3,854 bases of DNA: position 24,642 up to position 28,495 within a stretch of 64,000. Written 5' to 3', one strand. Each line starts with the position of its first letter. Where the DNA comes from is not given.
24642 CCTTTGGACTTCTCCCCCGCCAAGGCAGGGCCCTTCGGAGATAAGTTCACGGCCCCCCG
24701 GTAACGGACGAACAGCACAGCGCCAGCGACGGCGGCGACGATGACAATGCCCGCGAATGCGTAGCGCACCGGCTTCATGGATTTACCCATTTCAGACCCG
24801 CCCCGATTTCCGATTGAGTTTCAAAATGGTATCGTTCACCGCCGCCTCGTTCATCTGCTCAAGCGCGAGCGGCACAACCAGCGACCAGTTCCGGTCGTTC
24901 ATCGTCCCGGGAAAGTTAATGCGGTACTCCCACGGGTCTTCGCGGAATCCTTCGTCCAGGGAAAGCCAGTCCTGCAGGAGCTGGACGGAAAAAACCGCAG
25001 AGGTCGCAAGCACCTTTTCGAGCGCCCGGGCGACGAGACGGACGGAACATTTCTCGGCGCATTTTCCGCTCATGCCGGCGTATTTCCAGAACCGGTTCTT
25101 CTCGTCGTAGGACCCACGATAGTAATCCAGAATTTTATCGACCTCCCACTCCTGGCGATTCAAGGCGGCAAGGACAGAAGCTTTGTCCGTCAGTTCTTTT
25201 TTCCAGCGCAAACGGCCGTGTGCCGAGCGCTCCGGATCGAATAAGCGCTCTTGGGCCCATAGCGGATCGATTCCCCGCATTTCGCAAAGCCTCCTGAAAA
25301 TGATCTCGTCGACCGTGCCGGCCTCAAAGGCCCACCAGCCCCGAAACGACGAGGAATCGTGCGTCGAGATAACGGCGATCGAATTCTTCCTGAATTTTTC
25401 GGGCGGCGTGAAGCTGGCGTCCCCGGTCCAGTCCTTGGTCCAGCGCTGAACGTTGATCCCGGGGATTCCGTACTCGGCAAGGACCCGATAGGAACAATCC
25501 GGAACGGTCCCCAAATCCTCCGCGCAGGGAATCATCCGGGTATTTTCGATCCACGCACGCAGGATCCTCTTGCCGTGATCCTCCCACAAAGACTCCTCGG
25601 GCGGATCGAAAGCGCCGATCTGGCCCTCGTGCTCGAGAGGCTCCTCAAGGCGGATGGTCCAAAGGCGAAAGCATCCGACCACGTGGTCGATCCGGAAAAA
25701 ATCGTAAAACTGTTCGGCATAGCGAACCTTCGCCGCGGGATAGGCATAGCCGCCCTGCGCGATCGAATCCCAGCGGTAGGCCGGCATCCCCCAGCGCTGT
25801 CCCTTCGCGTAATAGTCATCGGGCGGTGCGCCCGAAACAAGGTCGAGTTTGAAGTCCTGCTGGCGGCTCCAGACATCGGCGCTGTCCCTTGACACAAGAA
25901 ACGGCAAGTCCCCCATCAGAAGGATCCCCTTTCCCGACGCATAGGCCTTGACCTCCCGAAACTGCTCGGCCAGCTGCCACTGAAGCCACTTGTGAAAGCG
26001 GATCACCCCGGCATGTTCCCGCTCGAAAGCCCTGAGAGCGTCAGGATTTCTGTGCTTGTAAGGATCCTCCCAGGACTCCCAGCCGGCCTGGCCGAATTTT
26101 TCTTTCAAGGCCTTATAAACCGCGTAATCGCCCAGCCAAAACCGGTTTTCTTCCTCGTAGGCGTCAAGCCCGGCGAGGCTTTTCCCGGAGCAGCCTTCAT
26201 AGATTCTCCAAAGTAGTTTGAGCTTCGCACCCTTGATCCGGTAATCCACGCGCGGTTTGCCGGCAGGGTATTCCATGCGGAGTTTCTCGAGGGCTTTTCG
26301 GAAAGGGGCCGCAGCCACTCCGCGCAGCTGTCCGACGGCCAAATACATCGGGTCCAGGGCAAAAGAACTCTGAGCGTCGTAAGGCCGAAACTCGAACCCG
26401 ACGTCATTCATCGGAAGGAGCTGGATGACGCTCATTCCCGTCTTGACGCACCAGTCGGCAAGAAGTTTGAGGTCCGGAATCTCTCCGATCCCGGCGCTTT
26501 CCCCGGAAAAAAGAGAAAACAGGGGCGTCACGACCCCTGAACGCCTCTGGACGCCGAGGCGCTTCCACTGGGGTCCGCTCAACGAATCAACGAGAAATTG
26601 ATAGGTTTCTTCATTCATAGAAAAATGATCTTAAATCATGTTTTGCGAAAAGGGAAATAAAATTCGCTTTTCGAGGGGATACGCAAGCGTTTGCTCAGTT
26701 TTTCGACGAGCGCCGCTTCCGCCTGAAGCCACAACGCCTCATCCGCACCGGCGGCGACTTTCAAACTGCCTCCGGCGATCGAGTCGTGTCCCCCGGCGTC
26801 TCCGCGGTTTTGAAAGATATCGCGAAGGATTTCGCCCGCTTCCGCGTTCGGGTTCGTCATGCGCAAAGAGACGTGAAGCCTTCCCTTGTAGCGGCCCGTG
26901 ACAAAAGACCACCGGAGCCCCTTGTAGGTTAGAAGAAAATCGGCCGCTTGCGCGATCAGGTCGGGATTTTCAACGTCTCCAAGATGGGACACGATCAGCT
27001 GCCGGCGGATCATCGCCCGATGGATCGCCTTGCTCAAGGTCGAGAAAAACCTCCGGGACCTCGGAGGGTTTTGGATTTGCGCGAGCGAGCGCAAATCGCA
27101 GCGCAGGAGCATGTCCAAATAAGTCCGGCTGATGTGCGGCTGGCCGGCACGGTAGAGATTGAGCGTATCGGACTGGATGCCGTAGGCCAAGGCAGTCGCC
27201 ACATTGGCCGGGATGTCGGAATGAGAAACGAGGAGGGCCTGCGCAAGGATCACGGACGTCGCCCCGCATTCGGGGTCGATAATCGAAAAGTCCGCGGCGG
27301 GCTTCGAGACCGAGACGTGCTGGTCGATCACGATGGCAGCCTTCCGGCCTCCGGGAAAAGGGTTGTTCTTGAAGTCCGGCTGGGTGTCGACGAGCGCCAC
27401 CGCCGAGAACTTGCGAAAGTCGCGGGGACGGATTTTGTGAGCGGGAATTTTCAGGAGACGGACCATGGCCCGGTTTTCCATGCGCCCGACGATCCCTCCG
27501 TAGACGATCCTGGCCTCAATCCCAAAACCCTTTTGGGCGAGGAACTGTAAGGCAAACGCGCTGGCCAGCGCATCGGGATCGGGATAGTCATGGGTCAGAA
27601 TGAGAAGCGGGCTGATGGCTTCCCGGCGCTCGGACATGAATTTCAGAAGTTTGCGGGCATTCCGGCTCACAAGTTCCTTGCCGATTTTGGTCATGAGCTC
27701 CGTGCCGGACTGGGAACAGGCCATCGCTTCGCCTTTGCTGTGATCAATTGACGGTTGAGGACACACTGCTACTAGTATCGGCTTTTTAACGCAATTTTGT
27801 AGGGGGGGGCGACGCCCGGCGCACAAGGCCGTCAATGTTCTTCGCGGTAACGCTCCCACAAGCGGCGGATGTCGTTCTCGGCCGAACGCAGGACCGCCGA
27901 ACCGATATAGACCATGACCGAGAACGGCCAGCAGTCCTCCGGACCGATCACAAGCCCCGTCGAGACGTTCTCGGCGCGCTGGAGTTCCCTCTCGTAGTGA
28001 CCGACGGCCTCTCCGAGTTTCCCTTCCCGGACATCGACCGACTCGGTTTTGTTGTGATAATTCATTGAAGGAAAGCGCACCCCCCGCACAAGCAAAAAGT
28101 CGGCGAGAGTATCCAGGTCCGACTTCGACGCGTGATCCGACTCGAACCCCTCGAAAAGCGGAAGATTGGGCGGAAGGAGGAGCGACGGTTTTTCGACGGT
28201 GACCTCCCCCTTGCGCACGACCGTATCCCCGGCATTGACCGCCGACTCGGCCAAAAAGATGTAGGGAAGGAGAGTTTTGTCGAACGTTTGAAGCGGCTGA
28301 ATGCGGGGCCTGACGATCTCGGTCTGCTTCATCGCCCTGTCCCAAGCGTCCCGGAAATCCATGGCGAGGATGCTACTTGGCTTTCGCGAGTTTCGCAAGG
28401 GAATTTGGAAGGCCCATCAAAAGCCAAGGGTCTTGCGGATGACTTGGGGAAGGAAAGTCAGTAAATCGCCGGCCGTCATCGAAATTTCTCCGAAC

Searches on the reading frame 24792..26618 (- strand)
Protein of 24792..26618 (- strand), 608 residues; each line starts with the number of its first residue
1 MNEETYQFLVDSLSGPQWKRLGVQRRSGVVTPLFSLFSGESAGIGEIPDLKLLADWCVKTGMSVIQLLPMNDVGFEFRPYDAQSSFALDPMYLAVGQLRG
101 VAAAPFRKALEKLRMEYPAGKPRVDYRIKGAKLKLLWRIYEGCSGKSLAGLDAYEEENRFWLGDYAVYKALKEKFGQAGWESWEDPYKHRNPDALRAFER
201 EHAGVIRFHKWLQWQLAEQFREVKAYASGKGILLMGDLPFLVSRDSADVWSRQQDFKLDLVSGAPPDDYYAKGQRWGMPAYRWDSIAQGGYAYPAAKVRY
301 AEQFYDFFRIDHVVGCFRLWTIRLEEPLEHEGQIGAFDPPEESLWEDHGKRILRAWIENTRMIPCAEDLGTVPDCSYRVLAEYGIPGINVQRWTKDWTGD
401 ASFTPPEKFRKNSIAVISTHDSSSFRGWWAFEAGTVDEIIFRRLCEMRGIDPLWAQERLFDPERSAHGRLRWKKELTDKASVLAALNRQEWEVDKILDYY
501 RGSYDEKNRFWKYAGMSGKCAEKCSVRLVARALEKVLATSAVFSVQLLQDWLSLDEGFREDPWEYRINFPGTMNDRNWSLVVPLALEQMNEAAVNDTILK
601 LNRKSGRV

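Call 103: search_protein_families(library=pfam, proteins=[window:24792-26618:-], max_evalue=0.00001)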
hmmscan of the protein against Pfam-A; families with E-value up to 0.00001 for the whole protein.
window:24792-26618:- (608 aa): 1 family
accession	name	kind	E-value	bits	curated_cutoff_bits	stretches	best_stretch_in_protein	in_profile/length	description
PF02446.23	Glyco_hydro_77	-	1.8e-113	380.4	25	1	32-580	2-457/465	4-alpha-glucanotransferase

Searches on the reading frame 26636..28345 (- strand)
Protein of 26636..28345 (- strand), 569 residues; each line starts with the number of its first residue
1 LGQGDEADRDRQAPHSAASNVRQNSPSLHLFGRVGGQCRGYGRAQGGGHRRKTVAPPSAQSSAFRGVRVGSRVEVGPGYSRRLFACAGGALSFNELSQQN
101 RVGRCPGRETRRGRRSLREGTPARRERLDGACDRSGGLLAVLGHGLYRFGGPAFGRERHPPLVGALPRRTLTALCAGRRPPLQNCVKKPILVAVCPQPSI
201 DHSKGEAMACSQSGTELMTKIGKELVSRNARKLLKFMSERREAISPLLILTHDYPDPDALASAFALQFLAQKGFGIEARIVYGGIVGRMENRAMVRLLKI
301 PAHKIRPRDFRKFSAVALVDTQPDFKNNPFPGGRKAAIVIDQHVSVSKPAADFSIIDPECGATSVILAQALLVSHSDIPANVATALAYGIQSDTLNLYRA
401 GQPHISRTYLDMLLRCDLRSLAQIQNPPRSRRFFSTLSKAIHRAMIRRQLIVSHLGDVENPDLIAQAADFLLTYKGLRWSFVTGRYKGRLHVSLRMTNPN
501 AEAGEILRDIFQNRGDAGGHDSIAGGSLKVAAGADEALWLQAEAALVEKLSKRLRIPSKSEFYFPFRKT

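Call 103: search_protein_families(library=pfam, proteins=[window:26636-28345:-], max_evalue=0.00001)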
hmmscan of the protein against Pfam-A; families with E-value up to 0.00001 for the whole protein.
window:26636-28345:- (569 aa): 2 families
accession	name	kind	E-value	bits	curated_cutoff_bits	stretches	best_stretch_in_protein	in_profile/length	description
PF02272.25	DHHA1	-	7.1e-08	33.3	25.9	1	449-538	3-93/102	DHHA1 domain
PF01368.27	DHH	-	3e-06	28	28.1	1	248-390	3-125/125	DHH family, N-terminal domain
